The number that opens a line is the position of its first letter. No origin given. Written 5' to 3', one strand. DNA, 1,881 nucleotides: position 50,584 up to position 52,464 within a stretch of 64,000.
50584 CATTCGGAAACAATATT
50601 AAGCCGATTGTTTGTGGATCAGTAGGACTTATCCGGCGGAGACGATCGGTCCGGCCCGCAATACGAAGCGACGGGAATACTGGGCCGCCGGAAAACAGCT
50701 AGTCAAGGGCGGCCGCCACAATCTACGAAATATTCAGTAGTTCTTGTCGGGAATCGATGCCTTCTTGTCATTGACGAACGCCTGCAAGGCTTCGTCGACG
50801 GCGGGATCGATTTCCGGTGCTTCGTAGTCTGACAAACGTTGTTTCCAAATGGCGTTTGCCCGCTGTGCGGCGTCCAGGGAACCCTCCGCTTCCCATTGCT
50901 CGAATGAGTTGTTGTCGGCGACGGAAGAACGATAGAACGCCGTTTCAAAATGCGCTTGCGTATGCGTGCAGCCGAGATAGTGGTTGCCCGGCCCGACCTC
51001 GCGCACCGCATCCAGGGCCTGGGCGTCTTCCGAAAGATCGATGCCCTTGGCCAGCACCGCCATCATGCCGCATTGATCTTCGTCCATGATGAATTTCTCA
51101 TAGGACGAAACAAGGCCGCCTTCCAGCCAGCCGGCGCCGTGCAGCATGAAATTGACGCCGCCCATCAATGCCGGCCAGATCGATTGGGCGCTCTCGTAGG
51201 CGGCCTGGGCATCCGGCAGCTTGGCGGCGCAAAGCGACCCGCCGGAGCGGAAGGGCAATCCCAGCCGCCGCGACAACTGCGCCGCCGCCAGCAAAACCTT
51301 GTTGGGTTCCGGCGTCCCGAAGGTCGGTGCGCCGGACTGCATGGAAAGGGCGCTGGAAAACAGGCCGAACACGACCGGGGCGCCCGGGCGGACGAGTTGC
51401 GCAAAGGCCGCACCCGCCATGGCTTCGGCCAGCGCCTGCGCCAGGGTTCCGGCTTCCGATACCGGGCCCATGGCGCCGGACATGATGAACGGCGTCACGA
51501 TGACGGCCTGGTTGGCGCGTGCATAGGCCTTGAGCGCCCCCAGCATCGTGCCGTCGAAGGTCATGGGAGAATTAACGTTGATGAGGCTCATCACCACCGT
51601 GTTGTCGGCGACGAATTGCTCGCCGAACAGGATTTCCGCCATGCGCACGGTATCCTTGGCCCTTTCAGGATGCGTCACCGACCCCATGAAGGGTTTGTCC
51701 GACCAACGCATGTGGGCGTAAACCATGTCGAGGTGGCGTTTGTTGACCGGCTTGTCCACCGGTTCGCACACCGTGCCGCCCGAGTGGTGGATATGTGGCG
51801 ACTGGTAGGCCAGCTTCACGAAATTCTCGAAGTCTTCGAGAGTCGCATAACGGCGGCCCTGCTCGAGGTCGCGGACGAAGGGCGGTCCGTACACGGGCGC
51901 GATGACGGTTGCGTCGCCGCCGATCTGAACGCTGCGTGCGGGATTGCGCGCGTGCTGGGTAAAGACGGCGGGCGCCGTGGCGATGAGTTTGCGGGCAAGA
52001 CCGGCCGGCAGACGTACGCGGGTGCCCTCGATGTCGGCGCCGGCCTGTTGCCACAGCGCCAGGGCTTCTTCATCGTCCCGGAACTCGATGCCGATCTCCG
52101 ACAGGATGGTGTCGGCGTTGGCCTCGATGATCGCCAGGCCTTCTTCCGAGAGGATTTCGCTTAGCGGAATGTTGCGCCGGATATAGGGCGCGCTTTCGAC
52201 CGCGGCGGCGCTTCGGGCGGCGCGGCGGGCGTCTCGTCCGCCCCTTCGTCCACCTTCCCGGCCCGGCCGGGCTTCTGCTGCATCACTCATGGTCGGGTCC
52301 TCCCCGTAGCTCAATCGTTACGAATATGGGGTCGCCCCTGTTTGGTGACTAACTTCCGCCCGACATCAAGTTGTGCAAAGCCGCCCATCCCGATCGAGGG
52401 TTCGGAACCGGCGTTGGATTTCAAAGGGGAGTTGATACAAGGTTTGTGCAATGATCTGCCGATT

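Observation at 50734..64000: Split corrinoid-dependent quaternary-amine demethylation system with GbdR-like regulator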

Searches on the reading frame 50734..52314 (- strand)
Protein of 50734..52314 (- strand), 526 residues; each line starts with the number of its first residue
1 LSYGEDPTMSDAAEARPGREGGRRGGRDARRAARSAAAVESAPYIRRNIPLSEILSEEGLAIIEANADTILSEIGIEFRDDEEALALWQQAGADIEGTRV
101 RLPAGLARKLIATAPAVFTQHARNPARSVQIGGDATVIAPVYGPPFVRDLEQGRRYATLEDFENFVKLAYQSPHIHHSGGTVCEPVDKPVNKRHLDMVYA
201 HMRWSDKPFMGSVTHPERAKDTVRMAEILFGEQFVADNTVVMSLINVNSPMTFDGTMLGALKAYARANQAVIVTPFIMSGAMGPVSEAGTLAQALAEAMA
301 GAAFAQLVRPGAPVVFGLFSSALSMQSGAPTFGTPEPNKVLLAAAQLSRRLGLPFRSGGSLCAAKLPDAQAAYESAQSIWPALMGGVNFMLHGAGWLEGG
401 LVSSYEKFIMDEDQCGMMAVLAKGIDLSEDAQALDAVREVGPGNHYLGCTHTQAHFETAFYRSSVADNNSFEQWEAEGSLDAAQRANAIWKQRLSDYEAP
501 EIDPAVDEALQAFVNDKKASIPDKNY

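Call 3: search_protein_families(library=pfam, proteins=[window:50734-52314:-], max_evalue=0.001)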
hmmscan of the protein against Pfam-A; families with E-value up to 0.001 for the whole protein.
window:50734-52314:- (526 aa): 1 family
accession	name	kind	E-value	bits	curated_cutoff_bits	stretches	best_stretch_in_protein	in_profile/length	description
PF06253.16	MTTB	-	1.2e-234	779.4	25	1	23-522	1-500/500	Trimethylamine methyltransferase (MTTB)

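Call 7: search_protein_families(library=ncbifam, proteins=[window:50734-52314:-], max_evalue=0.001)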
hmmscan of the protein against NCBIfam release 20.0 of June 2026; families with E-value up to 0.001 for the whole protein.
window:50734-52314:- (526 aa): 1 family
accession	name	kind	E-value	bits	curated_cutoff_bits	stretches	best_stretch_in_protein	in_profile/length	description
TIGR02369.2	trimeth_pyl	equivalog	2.5e-77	260.4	525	1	53-516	4-467/469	[trimethylamine--corrinoid protein] Co-methyltransferase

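Call 19: search_solved_structures(query=window:50734-52314:-, show_alignments=2)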
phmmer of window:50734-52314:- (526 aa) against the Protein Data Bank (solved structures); distinct sequences matched with E-value up to 0.001: 5.
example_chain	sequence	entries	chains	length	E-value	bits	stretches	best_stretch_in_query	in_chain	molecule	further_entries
4yyc_A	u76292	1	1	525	1.4e-231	772.4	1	6-523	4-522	Putative trimethylamine methyltransferase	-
2qne_A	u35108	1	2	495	2.1e-125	422.2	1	44-517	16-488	Putative methyltransferase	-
9yce_A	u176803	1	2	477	5.6e-125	420.8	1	49-517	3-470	Glycine betaine methyltransferase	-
7xcl_A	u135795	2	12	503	1.6e-37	132.3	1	244-516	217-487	Trimethylamine methyltransferase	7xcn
7xcm_A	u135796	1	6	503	2.1e-37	131.9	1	244-516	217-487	Trimethylamine methyltransferase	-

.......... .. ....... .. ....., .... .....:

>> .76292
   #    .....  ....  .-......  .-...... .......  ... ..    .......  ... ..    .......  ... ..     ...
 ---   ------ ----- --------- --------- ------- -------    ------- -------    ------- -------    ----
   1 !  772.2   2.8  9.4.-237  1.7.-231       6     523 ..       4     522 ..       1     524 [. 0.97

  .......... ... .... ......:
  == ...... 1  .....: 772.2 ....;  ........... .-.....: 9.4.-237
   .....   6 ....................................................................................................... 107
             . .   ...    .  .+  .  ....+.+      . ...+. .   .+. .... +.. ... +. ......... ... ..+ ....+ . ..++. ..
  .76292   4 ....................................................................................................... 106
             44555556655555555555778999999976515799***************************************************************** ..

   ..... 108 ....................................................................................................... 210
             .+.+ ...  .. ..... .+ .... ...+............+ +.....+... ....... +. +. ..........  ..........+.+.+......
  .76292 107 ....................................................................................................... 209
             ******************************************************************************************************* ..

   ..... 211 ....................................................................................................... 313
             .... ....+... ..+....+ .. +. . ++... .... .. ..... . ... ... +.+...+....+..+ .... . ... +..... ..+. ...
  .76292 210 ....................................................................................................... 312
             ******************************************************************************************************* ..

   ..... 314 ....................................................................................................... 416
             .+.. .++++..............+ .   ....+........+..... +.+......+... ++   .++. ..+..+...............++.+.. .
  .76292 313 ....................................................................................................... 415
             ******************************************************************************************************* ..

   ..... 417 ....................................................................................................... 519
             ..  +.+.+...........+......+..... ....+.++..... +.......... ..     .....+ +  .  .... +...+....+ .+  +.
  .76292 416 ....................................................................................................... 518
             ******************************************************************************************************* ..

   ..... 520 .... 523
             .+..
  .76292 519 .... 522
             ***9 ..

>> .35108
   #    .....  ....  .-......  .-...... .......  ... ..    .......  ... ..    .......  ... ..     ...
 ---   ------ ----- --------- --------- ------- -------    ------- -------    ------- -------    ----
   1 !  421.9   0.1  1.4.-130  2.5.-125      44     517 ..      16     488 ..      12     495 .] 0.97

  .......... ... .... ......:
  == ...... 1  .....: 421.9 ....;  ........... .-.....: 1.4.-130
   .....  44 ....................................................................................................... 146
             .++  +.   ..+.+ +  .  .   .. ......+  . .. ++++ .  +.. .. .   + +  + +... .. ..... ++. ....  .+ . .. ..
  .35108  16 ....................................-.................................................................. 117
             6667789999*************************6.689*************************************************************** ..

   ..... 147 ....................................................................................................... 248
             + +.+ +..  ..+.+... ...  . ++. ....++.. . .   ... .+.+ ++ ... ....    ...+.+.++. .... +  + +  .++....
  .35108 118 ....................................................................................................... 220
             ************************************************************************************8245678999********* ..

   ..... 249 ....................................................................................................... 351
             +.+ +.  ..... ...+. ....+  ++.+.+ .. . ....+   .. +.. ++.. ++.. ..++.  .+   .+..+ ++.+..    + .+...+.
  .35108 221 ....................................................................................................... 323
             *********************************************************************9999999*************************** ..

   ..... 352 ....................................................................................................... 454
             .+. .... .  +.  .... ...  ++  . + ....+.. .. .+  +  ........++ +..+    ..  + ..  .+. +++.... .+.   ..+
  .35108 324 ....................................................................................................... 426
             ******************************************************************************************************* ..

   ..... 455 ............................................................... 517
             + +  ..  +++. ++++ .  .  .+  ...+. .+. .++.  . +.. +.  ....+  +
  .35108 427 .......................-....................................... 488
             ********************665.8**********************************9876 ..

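Call 64: find_homologous_proteins(query=window:50734-52314:-, max_evalue=1e-50)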
Query window:50734-52314:- (526 aa): 8000 proteins with E <= 1e-50 among 8000 candidates; the best 120 are listed.
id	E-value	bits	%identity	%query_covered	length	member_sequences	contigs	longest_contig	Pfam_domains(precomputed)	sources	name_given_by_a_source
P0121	0.0e+0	1160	100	98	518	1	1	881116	PF06253.17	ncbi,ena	-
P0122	0.0e+0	1084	92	98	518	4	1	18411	PF06253.17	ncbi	-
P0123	2.8e-279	945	81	92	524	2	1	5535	PF06253.17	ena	-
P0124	1.4e-278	942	80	93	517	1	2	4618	PF06253.17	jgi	-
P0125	6.1e-272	920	80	92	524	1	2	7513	PF06253.17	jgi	jgi:trimethylamine--corrinoid protein Co-methyltransferase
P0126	4.3e-268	908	80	92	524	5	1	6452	PF06253.17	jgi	-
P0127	4.5e-266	901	76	97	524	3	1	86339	PF06253.17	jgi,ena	-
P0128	4.3e-264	895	78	96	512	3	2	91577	PF06253.17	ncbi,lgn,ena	-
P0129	2.2e-263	892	78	92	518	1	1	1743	PF06253.17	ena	-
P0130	1.0e-262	890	77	92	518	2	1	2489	PF06253.17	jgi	jgi:trimethylamine--corrinoid protein Co-methyltransferase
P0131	9.8e-262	887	77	92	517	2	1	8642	PF06253.17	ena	-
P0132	2.1e-261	886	78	92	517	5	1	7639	PF06253.17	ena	-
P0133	7.2e-261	884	76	92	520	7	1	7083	PF06253.17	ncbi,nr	ncbi:MAG: trimethylamine methyltransferase family protein [Rhodospirillaceae bacterium]|nr:trimethyl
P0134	1.5e-260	883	77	92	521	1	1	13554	PF06253.17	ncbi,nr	ncbi:MAG: trimethylamine methyltransferase [Alphaproteobacteria bacterium]|nr:MAG: trimethylamine me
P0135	1.5e-260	883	78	92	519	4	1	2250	PF06253.17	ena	-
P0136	2.2e-260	882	76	92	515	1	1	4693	PF06253.17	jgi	jgi:trimethylamine---corrinoid protein Co-methyltransferase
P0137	4.7e-260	881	77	92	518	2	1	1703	PF06253.17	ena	-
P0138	2.8e-259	879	76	92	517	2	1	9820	PF06253.17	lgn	-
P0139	1.1e-258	877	75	94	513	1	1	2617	PF06253.17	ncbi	-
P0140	1.8e-258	876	77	92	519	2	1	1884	PF06253.17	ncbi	-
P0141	1.9e-258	876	76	92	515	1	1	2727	PF06253.17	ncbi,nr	ncbi:MAG TPA: trimethylamine methyltransferase [Rhodospirillales bacterium]|nr:trimethylamine methyl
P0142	2.2e-258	876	76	92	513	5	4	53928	PF06253.17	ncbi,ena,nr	ncbi:MAG: trimethylamine methyltransferase family protein [Alphaproteobacteria bacterium]|nr:trimeth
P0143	2.2e-258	876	76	92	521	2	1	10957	PF06253.17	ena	-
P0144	4.6e-258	875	78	91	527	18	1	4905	PF06253.17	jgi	jgi:trimethylamine--corrinoid protein Co-methyltransferase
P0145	5.5e-258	874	-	-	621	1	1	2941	PF06253.17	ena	-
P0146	8.4e-258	874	76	93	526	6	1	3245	PF06253.17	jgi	-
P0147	1.1e-257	873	74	93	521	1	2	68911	PF06253.17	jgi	jgi:trimethylamine--corrinoid protein Co-methyltransferase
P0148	1.1e-257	873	78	91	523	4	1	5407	PF06253.17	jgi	jgi:trimethylamine--corrinoid protein Co-methyltransferase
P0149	2.5e-257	872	77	92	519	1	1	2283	PF06253.17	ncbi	-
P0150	4.4e-257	871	73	99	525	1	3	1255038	PF06253.17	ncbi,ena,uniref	ncbi:trimethylamine methyltransferase family protein [Rhodospirillaceae bacterium SYSU D60014]|unire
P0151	7.3e-257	871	76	92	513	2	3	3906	PF06253.17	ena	-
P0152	1.6e-256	870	76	92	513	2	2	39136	PF06253.17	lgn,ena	-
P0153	2.3e-256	869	75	96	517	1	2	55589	PF06253.17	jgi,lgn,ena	-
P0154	2.6e-256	869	76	92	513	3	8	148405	PF06253.17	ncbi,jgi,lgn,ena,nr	ncbi:MAG: trimethylamine methyltransferase family protein [Rhodospirillaceae bacterium]|jgi:trimethy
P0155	2.9e-256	869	74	93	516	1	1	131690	PF06253.17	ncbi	-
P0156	3.2e-256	869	77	92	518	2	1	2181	PF06253.17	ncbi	-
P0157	4.3e-256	868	75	92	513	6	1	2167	PF06253.17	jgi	-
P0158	5.1e-256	868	75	92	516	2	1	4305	PF06253.17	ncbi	-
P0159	5.7e-256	868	76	92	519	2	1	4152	PF06253.17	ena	-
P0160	6.2e-256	868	75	94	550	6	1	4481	PF06253.17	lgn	-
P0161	7.1e-256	868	75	92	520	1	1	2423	PF06253.17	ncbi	-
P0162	8.8e-256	867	73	96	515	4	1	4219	PF06253.17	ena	-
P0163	9.0e-256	867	75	92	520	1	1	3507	PF06253.17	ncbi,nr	ncbi:MAG: trimethylamine methyltransferase family protein [Rhodospirillaceae bacterium]|nr:trimethyl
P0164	1.0e-255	867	75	92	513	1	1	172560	PF06253.17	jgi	jgi:trimethylamine---corrinoid protein Co-methyltransferase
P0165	1.1e-255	867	76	92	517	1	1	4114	PF06253.17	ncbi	-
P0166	1.2e-255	867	76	92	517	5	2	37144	PF06253.17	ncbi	-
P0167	2.2e-255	866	74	93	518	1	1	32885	PF06253.17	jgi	jgi:trimethylamine--corrinoid protein Co-methyltransferase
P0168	3.1e-255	865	77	91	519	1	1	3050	PF06253.17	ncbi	-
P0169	6.1e-255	864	76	92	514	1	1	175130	PF06253.17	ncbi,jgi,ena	-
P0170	7.2e-255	864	75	92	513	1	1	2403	PF06253.17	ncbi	-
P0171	7.5e-255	864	73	96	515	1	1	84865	PF06253.17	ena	-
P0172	7.7e-255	864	75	93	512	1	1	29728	PF06253.17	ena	-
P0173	9.9e-255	864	72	98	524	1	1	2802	PF06253.17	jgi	jgi:trimethylamine---corrinoid protein Co-methyltransferase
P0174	1.0e-254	864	76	91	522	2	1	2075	PF06253.17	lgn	-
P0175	1.2e-254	863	75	91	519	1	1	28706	PF06253.17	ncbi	ncbi:MAG: trimethylamine methyltransferase family protein [Kiloniellaceae bacterium]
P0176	1.2e-254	863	75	92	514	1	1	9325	PF06253.17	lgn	-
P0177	1.3e-254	863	74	94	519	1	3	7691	PF06253.17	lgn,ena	-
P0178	1.7e-254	863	78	91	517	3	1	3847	PF06253.17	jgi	-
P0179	1.7e-254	863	75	94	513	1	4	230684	PF06253.17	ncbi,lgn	-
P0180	1.9e-254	863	74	95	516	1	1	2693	PF06253.17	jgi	jgi:trimethylamine--corrinoid protein Co-methyltransferase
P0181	2.2e-254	863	76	92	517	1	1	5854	PF06253.17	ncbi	-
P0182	2.7e-254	862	76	91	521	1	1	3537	PF06253.17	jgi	-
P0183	3.2e-254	862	74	92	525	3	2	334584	PF06253.17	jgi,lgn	-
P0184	3.5e-254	862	76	91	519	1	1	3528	PF06253.17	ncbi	-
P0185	4.0e-254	862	74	93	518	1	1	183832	PF06253.17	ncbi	ncbi:MAG: trimethylamine methyltransferase family protein [Dongiaceae bacterium]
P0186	4.0e-254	862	72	96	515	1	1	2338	PF06253.17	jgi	jgi:trimethylamine---corrinoid protein Co-methyltransferase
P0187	4.3e-254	862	74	94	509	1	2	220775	PF06253.17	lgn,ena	-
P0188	4.8e-254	861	75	92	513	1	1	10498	PF06253.17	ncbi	-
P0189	5.5e-254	861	76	91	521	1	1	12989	PF06253.17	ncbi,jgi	-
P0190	6.0e-254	861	75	94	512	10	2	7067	PF06253.17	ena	-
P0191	7.7e-254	861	75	92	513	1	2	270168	PF06253.17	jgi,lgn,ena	-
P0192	1.1e-253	860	72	96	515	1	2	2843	PF06253.17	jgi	jgi:trimethylamine--corrinoid protein Co-methyltransferase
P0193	1.8e-253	860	72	96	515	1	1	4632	PF06253.17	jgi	jgi:trimethylamine--corrinoid protein Co-methyltransferase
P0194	2.1e-253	859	74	92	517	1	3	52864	PF06253.17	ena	-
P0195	2.4e-253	859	73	98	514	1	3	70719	PF06253.17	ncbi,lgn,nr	ncbi:MAG: trimethylamine methyltransferase family protein [Proteobacteria bacterium]|nr:trimethylami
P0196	2.5e-253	859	76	94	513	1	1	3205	PF06253.17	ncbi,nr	ncbi:MAG: trimethylamine methyltransferase family protein [Proteobacteria bacterium]|nr:trimethylami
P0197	2.7e-253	859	74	96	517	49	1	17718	PF06253.17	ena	-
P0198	3.4e-253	859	72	96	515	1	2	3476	PF06253.17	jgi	jgi:trimethylamine---corrinoid protein Co-methyltransferase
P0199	4.1e-253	858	72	96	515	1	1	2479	PF06253.17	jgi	jgi:trimethylamine--corrinoid protein Co-methyltransferase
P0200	5.3e-253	858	72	96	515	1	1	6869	PF06253.17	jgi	jgi:trimethylamine--corrinoid protein Co-methyltransferase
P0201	6.4e-253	858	76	92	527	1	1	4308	PF06253.17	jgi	-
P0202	6.7e-253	858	74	93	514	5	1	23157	PF06253.17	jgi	-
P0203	8.0e-253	857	72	96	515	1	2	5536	PF06253.17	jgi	jgi:trimethylamine---corrinoid protein Co-methyltransferase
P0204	9.4e-253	857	71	99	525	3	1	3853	PF06253.17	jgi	-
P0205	9.5e-253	857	76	91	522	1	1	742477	PF06253.17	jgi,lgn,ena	-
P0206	9.6e-253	857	74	95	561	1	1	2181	PF06253.17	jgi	jgi:trimethylamine---corrinoid protein Co-methyltransferase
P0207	1.0e-252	857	72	95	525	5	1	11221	PF06253.17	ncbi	-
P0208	1.1e-252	857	72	97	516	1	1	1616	PF06253.17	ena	-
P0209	1.4e-252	857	73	96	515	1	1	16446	PF06253.17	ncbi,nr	ncbi:MAG TPA: trimethylamine methyltransferase family protein [Alphaproteobacteria bacterium]|nr:tri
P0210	1.6e-252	856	75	91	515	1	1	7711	PF06253.17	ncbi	ncbi:MAG: trimethylamine methyltransferase family protein [Kiloniellaceae bacterium]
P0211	1.7e-252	856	73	93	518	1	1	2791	PF06253.17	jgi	jgi:trimethylamine--corrinoid protein Co-methyltransferase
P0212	1.8e-252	856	72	95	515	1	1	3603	PF06253.17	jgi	jgi:trimethylamine--corrinoid protein Co-methyltransferase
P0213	1.8e-252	856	73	97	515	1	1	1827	PF06253.17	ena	-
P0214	1.9e-252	856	72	96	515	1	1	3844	PF06253.17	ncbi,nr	ncbi:MAG: trimethylamine methyltransferase [Rhodospirillales bacterium]|nr:trimethylamine methyltran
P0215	2.3e-252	856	72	96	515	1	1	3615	PF06253.17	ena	-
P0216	2.9e-252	856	75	91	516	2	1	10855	PF06253.17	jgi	-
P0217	3.4e-252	855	72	96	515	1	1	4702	PF06253.17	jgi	-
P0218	3.8e-252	855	74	94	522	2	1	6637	PF06253.17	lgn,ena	-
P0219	4.0e-252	855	72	93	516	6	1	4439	PF06253.17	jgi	-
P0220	4.5e-252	855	72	94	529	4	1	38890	PF06253.17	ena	-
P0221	4.8e-252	855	75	92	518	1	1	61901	PF06253.17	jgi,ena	-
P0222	5.7e-252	855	73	95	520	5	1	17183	PF06253.17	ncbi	ncbi:MAG: trimethylamine methyltransferase family protein [Dongiaceae bacterium]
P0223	5.8e-252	855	74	92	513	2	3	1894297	PF06253.17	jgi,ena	-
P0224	6.2e-252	855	72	94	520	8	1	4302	PF06253.17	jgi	jgi:trimethylamine--corrinoid protein Co-methyltransferase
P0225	6.7e-252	854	75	93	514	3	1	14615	PF06253.17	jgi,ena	jgi:trimethylamine---corrinoid protein Co-methyltransferase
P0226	9.6e-252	854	75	91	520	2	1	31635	PF06253.17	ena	-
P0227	9.9e-252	854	72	95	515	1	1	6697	PF06253.17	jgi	jgi:trimethylamine--corrinoid protein Co-methyltransferase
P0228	9.9e-252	854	72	96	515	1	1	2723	PF06253.17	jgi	jgi:trimethylamine--corrinoid protein Co-methyltransferase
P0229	1.2e-251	854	72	96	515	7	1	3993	PF06253.17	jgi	jgi:trimethylamine---corrinoid protein Co-methyltransferase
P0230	1.2e-251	854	75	92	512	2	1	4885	PF06253.17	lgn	-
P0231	1.2e-251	854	75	92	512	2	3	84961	PF06253.17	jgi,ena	-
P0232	1.5e-251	853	75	92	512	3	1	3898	PF06253.17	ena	-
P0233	1.9e-251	853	72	95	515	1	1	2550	PF06253.17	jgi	jgi:trimethylamine--corrinoid protein Co-methyltransferase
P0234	2.0e-251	853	74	95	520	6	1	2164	PF06253.17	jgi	-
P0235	2.6e-251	852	73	95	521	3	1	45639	PF06253.17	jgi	jgi:trimethylamine--corrinoid protein Co-methyltransferase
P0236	2.8e-251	852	74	92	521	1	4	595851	PF06253.17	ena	-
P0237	2.8e-251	852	74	92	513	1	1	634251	PF06253.17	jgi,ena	-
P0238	3.1e-251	852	72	96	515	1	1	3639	PF06253.17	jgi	jgi:trimethylamine--corrinoid protein Co-methyltransferase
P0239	3.2e-251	852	74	95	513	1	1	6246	PF06253.17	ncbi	-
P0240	3.7e-251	852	73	93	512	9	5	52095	PF06253.17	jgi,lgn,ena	-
